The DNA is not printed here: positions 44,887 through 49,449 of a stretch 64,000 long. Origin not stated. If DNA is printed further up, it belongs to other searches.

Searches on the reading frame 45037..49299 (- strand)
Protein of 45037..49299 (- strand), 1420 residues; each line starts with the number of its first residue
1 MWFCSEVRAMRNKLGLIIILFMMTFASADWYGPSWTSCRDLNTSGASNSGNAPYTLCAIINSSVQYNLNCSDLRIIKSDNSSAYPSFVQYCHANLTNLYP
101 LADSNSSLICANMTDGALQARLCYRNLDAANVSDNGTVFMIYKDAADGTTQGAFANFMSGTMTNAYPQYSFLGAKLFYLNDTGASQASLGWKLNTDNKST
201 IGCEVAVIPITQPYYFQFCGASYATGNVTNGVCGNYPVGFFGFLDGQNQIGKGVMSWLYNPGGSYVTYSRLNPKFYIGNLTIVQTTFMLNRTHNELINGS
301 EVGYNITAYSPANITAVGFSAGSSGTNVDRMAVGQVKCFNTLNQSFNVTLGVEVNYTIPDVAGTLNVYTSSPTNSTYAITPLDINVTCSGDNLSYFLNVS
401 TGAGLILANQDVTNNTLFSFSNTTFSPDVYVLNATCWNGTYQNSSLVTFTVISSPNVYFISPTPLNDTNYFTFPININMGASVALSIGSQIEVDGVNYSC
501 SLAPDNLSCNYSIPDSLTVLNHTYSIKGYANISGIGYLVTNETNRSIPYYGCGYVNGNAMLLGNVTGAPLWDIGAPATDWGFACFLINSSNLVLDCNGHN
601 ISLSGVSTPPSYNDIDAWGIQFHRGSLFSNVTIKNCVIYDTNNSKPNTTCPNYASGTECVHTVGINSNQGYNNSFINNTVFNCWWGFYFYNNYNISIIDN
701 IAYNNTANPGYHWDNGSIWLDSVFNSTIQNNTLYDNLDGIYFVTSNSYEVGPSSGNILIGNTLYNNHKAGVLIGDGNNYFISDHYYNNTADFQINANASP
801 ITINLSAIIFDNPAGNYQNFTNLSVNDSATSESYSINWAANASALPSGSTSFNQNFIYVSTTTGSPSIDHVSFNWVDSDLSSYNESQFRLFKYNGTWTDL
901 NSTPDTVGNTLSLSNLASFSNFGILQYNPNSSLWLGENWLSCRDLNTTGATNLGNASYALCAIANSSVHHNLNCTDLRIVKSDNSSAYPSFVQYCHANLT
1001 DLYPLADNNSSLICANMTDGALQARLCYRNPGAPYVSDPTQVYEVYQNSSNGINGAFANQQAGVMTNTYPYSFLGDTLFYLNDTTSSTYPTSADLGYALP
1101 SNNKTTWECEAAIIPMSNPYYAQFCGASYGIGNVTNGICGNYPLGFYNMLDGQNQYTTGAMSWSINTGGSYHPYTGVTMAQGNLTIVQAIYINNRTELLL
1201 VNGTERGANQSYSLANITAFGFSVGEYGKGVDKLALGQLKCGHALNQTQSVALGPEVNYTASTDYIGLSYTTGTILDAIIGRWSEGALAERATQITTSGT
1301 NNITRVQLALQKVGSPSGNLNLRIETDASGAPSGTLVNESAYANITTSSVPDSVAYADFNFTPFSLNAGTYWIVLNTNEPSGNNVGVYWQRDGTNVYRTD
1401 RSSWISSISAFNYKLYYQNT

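Call 6: search_protein_families(library=pfam, proteins=[window:45037-49299:-], max_evalue=0.1)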
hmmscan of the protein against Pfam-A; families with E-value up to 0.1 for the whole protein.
window:45037-49299:- (1420 aa): 3 families
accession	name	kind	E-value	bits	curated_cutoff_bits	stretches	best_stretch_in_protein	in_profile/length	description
PF13229.12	Beta_helix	-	3e-06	27.4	25.9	1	588-750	30-153/158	Right handed beta helix region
PF10102.14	DUF2341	-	0.00048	21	23.4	0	69-149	1-75/84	Domain of unknown function (DUF2341)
PF23623.1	GBD_IRG7_N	-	0.014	16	27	0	1319-1383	25-86/95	IRG7 N-terminal galactose binding domain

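Call 7: search_protein_families(library=ncbifam, proteins=[window:45037-49299:-], max_evalue=0.1)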
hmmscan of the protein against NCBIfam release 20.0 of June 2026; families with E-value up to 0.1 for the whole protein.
window:45037-49299:- (1420 aa): 2 families
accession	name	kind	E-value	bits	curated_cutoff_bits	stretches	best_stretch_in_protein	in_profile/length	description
TIGR03804.1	para_beta_helix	repeat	0.00049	19.7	19.45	2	718-746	2-30/44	parallel beta-helix repeat protein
NF004732.0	PRK06074.1-4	equivalog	0.044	13.5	376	0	300-337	62-99/250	NADH-quinone oxidoreductase subunit C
